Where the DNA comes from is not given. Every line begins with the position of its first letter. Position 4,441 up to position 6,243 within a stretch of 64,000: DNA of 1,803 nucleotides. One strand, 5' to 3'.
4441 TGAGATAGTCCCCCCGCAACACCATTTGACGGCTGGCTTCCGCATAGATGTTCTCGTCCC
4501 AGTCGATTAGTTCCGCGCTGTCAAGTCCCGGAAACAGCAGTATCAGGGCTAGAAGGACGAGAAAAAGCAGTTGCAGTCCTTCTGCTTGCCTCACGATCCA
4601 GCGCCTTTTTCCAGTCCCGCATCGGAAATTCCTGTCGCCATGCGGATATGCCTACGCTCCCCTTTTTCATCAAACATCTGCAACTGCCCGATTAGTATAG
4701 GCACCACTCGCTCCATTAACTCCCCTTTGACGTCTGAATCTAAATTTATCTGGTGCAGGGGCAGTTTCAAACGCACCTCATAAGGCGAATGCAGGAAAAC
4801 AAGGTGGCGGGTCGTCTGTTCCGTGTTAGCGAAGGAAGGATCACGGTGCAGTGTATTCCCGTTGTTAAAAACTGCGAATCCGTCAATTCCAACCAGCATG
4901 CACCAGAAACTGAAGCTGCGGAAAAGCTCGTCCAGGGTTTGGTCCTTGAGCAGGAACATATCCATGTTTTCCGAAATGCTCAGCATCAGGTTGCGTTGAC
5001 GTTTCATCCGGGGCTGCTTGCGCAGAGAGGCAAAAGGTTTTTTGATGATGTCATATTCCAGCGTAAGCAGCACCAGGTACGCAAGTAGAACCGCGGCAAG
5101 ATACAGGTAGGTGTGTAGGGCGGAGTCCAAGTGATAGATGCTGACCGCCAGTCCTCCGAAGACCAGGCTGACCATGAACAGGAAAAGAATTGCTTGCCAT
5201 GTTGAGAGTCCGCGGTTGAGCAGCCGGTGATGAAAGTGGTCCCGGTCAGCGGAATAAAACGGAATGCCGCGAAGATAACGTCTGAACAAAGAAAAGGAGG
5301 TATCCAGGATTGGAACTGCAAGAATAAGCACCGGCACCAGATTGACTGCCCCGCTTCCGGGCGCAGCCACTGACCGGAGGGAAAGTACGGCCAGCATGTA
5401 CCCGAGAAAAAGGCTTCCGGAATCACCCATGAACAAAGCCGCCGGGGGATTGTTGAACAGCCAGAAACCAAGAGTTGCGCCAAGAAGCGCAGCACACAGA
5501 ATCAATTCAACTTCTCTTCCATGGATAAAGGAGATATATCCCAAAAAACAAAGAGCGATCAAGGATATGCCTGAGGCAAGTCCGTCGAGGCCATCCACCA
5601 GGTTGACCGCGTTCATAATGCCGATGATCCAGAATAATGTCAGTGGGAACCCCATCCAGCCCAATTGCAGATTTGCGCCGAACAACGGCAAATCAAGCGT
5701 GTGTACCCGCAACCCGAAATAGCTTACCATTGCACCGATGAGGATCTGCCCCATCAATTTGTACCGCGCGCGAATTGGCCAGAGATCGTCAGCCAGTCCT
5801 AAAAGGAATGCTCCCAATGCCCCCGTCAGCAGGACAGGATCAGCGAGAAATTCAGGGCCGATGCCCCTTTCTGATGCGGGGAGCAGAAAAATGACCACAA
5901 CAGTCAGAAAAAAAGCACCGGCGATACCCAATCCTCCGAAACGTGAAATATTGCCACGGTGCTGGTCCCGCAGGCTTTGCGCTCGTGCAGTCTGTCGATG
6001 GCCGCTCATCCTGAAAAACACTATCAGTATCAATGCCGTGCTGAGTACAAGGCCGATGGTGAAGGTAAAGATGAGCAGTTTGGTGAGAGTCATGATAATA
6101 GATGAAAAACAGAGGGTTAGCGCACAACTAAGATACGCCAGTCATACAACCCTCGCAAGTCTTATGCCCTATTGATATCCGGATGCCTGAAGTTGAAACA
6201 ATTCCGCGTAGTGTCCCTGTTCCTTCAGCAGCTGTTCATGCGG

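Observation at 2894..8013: Glycoconjugate module: ABC exporter + WecA-like phosphotransferase with novel C-terminal domain + ArnT/PMT_2-like transferase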

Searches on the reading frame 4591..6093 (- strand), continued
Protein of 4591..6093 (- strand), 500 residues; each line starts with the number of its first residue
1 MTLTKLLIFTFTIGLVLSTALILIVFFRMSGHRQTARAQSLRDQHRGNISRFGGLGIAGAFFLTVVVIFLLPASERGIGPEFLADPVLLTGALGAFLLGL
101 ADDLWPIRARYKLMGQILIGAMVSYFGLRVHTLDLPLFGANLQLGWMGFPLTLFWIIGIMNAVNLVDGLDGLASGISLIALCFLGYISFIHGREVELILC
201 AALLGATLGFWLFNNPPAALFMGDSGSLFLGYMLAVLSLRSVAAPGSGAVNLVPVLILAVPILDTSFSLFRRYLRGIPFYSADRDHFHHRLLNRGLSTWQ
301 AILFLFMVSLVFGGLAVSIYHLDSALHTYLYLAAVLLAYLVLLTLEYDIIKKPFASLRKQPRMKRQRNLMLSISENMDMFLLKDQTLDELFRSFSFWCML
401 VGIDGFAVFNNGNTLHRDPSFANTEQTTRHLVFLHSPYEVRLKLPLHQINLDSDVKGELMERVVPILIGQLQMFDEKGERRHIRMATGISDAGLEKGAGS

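Call 20: find_encoding_contigs(protein=P0053, flank=8000, max_places=2)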
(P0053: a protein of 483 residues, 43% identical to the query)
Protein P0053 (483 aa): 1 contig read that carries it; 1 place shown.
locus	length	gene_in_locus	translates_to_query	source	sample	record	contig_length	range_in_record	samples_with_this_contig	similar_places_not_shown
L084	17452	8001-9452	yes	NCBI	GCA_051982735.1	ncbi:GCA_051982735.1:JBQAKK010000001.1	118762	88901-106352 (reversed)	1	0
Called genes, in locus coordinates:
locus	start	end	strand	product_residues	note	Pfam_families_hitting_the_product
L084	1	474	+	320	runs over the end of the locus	PF13489:Methyltransf_23, PF08241:Methyltransf_11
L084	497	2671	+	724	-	PF00107:ADH_zinc_N, PF01408:GFO_IDH_MocA, PF02894:GFO_IDH_MocA_C (weak), PF22725:GFO_IDH_MocA_C3 (weak)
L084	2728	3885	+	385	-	PF13439:Glyco_transf_4, PF13579:Glyco_trans_4_4, PF00534:Glycos_transf_1, PF13692:Glyco_trans_1_4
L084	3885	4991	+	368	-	PF02350:Epimerase_2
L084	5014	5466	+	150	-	-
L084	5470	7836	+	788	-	PF21436:STT3-PglB_core (weak)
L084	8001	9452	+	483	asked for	PF00953:Glycos_transf_4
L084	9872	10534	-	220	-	PF00892:EamA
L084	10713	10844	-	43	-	-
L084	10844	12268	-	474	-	PF01425:Amidase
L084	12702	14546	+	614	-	PF02776:TPP_enzyme_N, PF00205:TPP_enzyme_M, PF02775:TPP_enzyme_C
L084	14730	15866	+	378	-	PF01408:GFO_IDH_MocA, PF03447:NAD_binding_3 (weak), PF02894:GFO_IDH_MocA_C, PF22685:Gal80p_C-like (weak), PF22725:GFO_IDH_MocA_C3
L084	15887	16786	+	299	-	PF01261:AP_endonuc_2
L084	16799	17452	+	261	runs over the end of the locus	PF00106:adh_short, PF08659:KR, PF13561:adh_short_C2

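Call 21: find_encoding_contigs(protein=P0087, flank=8000, max_places=2)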
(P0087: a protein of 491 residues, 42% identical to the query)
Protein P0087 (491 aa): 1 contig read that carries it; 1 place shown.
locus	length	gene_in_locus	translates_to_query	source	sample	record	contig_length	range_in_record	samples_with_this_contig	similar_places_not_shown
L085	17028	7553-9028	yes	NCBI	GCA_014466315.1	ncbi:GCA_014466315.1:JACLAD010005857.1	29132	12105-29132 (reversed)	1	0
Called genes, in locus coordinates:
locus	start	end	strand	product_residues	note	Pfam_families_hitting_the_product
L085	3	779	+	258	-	?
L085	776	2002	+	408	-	PF13439:Glyco_transf_4, PF13579:Glyco_trans_4_4, PF00534:Glycos_transf_1, PF13692:Glyco_trans_1_4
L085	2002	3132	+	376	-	PF02350:Epimerase_2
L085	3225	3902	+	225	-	PF00953:Glycos_transf_4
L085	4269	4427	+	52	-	-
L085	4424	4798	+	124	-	PF01850:PIN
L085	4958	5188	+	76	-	-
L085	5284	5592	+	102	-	PF01850:PIN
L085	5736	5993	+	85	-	-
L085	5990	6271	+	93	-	-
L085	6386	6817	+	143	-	PF01724:DUF29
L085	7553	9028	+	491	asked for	PF00953:Glycos_transf_4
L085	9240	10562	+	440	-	PF04932:Wzy_C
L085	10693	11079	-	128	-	PF01850:PIN (weak)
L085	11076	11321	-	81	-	PF02604:PhdYeFM_antitox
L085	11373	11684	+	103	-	-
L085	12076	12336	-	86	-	PF02604:PhdYeFM_antitox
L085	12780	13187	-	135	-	PF01850:PIN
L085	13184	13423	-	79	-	PF04014:MazE_antitoxin (weak)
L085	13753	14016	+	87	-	-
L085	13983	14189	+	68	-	-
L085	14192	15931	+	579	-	PF07993:NAD_binding_4 (faint), PF01073:3Beta_HSD (weak), PF01370:Epimerase, PF02719:Polysacc_synt_2, PF04321:RmlD_sub_bind, PF16363:GDP_Man_Dehyd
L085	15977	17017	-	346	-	PF00248:Aldo_ket_red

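Call 74: search_protein_families(library=ncbifam, proteins=[L084:5470-7836:+], max_evalue=0.00001)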
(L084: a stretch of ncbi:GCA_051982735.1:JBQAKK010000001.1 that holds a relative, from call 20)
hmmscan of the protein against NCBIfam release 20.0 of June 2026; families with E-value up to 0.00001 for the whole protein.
L084:5470-7836:+ (788 aa): 1 family
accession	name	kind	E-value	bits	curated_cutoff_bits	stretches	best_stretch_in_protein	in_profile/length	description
NF050801.1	ProtGlycPglB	equivalog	5.2e-22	78.1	1300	1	250-414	238-391/713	undecaprenyl-diphosphooligosaccharide--protein glycotransferase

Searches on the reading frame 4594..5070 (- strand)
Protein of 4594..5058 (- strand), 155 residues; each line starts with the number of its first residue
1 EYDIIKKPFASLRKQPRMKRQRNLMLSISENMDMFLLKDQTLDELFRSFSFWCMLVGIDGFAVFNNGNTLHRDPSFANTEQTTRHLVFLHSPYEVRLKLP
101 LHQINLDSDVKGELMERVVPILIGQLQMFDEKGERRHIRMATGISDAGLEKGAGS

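Call 5: search_protein_families(library=pfam, proteins=[window:4594-5058:-], max_evalue=10)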
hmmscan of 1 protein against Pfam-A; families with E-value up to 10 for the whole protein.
seq(155 aa): 1 family
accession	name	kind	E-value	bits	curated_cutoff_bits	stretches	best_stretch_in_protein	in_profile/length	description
PF05663.16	DUF809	-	0.089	13.4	25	1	81-135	51-106/138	Protein of unknown function (DUF809)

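Call 7: find_homologous_proteins(query=window:4594-5058:-, max_evalue=0.01)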
Query seq(155 aa): 18 candidates shared short words with the query, none scored E <= 0.01.
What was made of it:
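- Tried and rejected: Word-indexed homologue search with the tail alone found nothing (call 7); the full-length search and the exhaustive profile search were needed.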

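Call 22: predict_structure(alignment_id=A2)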
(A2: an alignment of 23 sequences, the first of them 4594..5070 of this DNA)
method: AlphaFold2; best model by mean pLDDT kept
length: 159 residues; sequences in the alignment: 23
mean_pLDDT: 82.1   pTM: 0.69
mean pLDDT of the five models: 82.1, 81.1, 78.9, 78.2, 77.8
residues with pLDDT >= 90: 77; 70-90: 46; 50-70: 28; < 50: 8
segments of 3 or more residues with pLDDT < 50: 141-148
pLDDT, mean of each block of 10 residues (from residue 1): 60 71 83 90 94 93 95 94 86 96 85 85 95 79 48 56
secondary structure, 60 per line:
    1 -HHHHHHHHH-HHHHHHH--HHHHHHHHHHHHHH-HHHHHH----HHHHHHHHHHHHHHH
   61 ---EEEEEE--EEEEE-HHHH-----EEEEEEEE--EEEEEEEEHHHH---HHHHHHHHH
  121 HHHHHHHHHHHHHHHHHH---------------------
elements in order: H2-10 H12-18 H21-34 H36-41 H46-60 E64-69 E72-76 H78-81 E87-94 E97-104 H105-108 H112-138

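Call 23: search_protein_representatives(alignment_id=A2)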
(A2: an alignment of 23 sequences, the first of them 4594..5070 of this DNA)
Query: 23 sequences, 146 profile positions. Proteins with E-value up to 0.001 (for the whole library): 41; up to 1e-10: 27; up to 1e-30: 10. The best 41 are listed.
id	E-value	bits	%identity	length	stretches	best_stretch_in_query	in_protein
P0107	1.1e-54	200.3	-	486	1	1-141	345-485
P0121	1.1e-46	174.4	-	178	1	1-135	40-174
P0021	3.7e-44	166.1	-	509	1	1-142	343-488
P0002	1.2e-43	164.5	-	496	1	1-143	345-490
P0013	1.0e-39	151.7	-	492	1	1-134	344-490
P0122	8.9e-39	148.7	-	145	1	12-141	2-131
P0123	1.5e-36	141.5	-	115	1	29-138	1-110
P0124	1.3e-33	131.9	-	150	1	2-135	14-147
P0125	1.5e-33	131.7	-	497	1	1-143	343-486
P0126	1.1e-31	125.6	-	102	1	29-130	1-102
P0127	1.7e-27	112.1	-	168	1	32-131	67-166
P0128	7.9e-27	109.9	-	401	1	1-102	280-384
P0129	2.5e-25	105.1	-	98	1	1-74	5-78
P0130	3.9e-25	104.4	-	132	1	46-144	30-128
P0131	7.0e-23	97.1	-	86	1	10-91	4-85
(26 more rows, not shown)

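Call 34: fold_search(model_id=the predicted structure, library=pdb)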
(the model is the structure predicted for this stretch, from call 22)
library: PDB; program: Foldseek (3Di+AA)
matches with E <= 10: 701; with E <= 0.001: 0
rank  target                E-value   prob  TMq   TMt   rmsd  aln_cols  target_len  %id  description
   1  3fn2_A                1.0e-01  0.54  0.24  0.36  16.0       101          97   10  Crystal structure of a putative sensor histidine kinase domain from Clostridium symbiosum ATCC 14940 (released 2009-01-27)
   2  7k5b_F                1.2e-01  0.80  0.30  0.37  15.3       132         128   11  Structure of outer-arm dynein bound to microtubule doublet in microtubule binding state 2 (MTBS-2) (released 2021-09-29)
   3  8fw5_E                1.3e-01  0.72  0.35  0.21  12.8       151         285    7  Chimeric HsGATOR1-SpGtr-SpLam complex (released 2023-07-26)
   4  9m28                  1.5e-01  0.84  0.35  0.20   7.2       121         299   15  Crystal Structure of monomeric Rag-like small GTPase from Asgard Lokiarchaeota (LokiRagM) in complex with GTP (released 2026-03-04)
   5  8fw5_D                1.5e-01  0.54  0.31  0.18  14.0       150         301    9  Chimeric HsGATOR1-SpGtr-SpLam complex (released 2023-07-26)
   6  8u65_B                1.5e-01  0.54  0.36  0.14  11.0       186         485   14  Cryo-EM structure of PsBphP in Pfr state, splayed PSM only (released 2024-08-21)
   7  6u62_C                1.6e-01  0.77  0.37  0.23  12.3       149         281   10  Raptor-Rag-Ragulator complex (released 2019-10-30)
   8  4xpm_B                1.7e-01  0.87  0.19  0.43   7.5        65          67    9  Crystal structure of EGO-TC (released 2015-08-05)
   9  6u62_B                1.7e-01  0.51  0.28  0.16  12.9       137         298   10  Raptor-Rag-Ragulator complex (released 2019-10-30)
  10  5x6u_A                1.8e-01  0.54  0.26  0.32   8.8       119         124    9  Crystal structure of human heteropentameric complex (released 2017-12-06)
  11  8upm_A                1.9e-01  0.72  0.43  0.17   9.0       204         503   13  Pfr state of Stigmatella aurantiaca bacteriophytochrome 2 (released 2024-09-25)
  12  9rs8_B                1.9e-01  0.25  0.28  0.13  17.2       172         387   13  human Fuzzy-Inturned (released 2025-07-30)
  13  8zla                  2.2e-01  0.93  0.40  0.21   5.2       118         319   12  Crystal Structure of monomeric Rag-like small GTPase from Asgard Lokiarchaeota (LokiRagM) in complex with GDP (released 2025-11-26)
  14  6dle_A                2.2e-01  0.21  0.12  0.08  11.5        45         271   16  Crystal structure of IgLON5 homodimer (released 2019-04-10)
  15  6s6d_D                2.3e-01  0.69  0.37  0.23  12.1       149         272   11  Crystal structure of RagA-Q66L-GTP/RagC-S75N-GDP GTPase heterodimer complex (released 2019-10-16)
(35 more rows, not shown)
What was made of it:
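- Tried and rejected: Whole-tail Foldseek gave low TM scores because of the N-terminal helices (call 34).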

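Call 35: fold_search(model_id=the predicted structure, library=viral)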
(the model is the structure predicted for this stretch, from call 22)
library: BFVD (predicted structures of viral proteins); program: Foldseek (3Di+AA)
matches with E <= 10: 573; with E <= 0.001: 0
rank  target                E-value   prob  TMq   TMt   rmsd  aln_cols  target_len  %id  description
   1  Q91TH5                2.9e-02  0.25  0.13  0.11  22.6       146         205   12  T121.5 [Tupaiid herpesvirus 1 (strain 1)]
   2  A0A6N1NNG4            6.0e-02  0.21  0.17  0.10  21.1       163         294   13  Putative translation factor [Tupanvirus soda lake]
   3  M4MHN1                1.2e-01  0.25  0.20  0.20   6.8        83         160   16  (no name in the UniProt tables at hand)
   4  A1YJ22                1.9e-01  0.13  0.18  0.16  19.9       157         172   10  Sf32 [Spodoptera frugiperda nuclear polyhedrosis virus]
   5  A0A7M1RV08            2.3e-01  0.12  0.18  0.18  23.2       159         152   10  Uncharacterized protein [uncultured phage cr130_1]
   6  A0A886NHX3            2.9e-01  0.06  0.15  0.14  18.7       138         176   11  (no name in the UniProt tables at hand)
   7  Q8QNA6                3.1e-01  0.66  0.35  0.07   5.2       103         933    8  histidine kinase [Ectocarpus siliculosus virus 1 (isolate New Zealand/Kaikoura/1988)]
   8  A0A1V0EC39            3.3e-01  0.15  0.18  0.25  10.8        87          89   11  (no name in the UniProt tables at hand)
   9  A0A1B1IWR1            3.5e-01  0.08  0.17  0.18  19.9       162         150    9  Uncharacterized protein [uncultured phage_Deep-GF0-KM16-C193]
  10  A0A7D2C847            3.7e-01  0.16  0.16  0.13   9.1        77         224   16  (no name in the UniProt tables at hand)
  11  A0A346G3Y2            4.4e-01  0.12  0.16  0.14  23.6       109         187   13  (no name in the UniProt tables at hand)
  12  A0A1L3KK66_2          5.3e-01  0.10  0.22  0.05  21.3       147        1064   14  (no name in the UniProt tables at hand)
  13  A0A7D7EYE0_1          5.6e-01  0.08  0.18  0.05  16.3       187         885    8  RNA-directed RNA polymerase (Fragment) [Coleopteran chu-related virus OKIAV151]
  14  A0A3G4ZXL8            5.6e-01  0.06  0.18  0.06  22.2       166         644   11  histidine kinase [Edafosvirus sp.]
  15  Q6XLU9                6.0e-01  0.44  0.35  0.07   7.6       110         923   13  histidine kinase [Feldmannia irregularis virus a]
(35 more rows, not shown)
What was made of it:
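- Tried and rejected: The BFVD search was uninformative (call 35).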

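Call 36: find_related_loci(query=A2, collection=metagenome_contigs, flank=10000)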
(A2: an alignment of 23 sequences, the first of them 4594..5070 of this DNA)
Query A2 (159 aa) in metagenome_contigs; peptide patterns used: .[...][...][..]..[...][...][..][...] (x = any residue, [..] = any of these).
266 stretches matched a pattern; 28 encode a relative of the query (tblastn E <= 1e-3); 28 distinct loci.
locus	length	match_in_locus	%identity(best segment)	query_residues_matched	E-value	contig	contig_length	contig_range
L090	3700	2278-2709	39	1-144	7e-31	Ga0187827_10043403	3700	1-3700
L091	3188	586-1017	39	1-144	1e-30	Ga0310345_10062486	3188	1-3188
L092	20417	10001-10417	41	1-139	1e-28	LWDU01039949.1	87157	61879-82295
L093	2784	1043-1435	36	1-134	8e-28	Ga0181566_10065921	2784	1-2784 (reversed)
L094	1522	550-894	37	5-122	7e-27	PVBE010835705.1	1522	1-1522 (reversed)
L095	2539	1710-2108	36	1-136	1e-26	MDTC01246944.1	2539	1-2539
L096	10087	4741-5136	38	1-135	5e-25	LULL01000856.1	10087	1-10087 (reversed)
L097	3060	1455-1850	36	1-135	6e-24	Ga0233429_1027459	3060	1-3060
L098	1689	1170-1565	37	1-135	5e-24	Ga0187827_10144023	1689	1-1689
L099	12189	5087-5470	36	1-127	3e-23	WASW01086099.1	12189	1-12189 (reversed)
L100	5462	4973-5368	35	1-135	3e-23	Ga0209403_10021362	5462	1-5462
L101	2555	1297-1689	34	1-134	4e-23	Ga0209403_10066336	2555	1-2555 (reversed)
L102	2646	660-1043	35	1-131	8e-23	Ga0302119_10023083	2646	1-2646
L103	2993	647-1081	35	1-148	1e-22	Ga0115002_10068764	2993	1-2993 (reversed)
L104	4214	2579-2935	35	1-122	3e-22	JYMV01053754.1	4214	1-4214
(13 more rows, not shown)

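Call 47: search_solved_structures(query=A2, max_evalue=10)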
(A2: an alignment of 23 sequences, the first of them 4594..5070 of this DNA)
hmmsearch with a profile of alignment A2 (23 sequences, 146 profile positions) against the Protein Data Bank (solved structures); distinct sequences matched with E-value up to 10: 1.
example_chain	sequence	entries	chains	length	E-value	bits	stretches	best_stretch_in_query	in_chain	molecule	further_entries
37ib_A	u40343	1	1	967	0.5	13.2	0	2-47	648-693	Sterile alpha motif domain-containing protein 9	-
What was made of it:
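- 4594..5058 (-): Cytoplasmic C-terminal domain (res ~346-500): basic juxtamembrane helices, then an α-β-β-β-β-α core. Invariant E346, Y347, R367, W397, D452, S453, D454, K456. No Pfam or PDB match (calls 5, 47).
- No database domain match (calls 5, 47).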
